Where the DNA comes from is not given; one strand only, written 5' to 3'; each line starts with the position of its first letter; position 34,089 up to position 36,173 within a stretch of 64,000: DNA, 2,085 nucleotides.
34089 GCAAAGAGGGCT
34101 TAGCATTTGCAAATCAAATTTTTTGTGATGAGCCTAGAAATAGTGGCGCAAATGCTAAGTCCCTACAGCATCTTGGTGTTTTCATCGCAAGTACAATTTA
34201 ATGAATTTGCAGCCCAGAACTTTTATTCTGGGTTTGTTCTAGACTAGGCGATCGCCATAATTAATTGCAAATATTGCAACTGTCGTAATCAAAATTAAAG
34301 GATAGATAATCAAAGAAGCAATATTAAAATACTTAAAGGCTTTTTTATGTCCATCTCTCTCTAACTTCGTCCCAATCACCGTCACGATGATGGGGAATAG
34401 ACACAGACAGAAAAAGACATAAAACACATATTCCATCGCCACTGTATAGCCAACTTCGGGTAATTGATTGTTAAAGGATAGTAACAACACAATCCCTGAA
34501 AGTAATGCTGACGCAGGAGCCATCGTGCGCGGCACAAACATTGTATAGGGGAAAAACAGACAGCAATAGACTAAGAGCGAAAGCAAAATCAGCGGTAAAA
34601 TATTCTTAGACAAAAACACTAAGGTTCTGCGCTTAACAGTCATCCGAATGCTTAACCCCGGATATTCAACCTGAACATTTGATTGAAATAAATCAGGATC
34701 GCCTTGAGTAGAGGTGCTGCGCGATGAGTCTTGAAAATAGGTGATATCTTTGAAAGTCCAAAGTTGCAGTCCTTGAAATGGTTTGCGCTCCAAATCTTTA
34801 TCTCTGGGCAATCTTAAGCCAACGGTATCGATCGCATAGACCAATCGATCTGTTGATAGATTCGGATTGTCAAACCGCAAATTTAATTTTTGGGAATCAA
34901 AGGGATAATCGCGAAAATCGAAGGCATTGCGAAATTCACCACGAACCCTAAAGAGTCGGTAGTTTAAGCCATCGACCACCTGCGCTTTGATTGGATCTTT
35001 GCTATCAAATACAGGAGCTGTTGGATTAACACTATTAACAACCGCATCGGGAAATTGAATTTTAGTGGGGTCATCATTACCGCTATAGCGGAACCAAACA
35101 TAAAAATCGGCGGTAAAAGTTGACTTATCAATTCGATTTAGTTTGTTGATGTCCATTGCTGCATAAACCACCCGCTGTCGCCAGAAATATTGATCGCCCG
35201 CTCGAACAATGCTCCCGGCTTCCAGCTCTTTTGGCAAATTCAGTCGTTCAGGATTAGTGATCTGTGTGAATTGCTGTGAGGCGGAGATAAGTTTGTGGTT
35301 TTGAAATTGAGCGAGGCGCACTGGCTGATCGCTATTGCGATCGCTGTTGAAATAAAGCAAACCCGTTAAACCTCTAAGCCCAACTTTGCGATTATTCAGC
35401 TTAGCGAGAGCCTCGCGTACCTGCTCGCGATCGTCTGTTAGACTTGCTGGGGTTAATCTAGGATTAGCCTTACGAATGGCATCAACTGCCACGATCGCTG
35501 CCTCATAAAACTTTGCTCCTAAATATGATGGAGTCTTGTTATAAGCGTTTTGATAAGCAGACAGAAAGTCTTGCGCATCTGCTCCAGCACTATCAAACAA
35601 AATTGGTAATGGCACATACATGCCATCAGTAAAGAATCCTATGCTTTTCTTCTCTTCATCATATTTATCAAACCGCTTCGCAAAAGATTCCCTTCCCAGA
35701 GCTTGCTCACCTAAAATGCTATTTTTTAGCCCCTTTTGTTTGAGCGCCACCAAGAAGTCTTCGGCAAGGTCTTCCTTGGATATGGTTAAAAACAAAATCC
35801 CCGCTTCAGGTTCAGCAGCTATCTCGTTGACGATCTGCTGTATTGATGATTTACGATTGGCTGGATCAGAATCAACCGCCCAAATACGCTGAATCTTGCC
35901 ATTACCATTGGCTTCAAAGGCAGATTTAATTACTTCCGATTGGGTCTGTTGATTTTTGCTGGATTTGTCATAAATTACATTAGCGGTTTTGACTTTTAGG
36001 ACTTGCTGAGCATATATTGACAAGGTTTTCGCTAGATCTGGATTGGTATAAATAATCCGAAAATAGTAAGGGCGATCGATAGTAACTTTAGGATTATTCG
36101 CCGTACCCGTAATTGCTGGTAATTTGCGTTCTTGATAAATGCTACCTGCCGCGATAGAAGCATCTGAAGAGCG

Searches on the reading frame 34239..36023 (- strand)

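Call 60: search_protein_families(library=pfam, proteins=[window:34239-36023:-], max_evalue=0.0001)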
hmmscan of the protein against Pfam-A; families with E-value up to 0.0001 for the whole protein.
window:34239-36023:- (594 aa): 1 family
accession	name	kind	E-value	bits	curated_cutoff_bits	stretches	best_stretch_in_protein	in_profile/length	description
PF13458.12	Peripla_BP_6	-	8.1e-10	39.3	31.7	1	7-241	131-339/343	Periplasmic binding protein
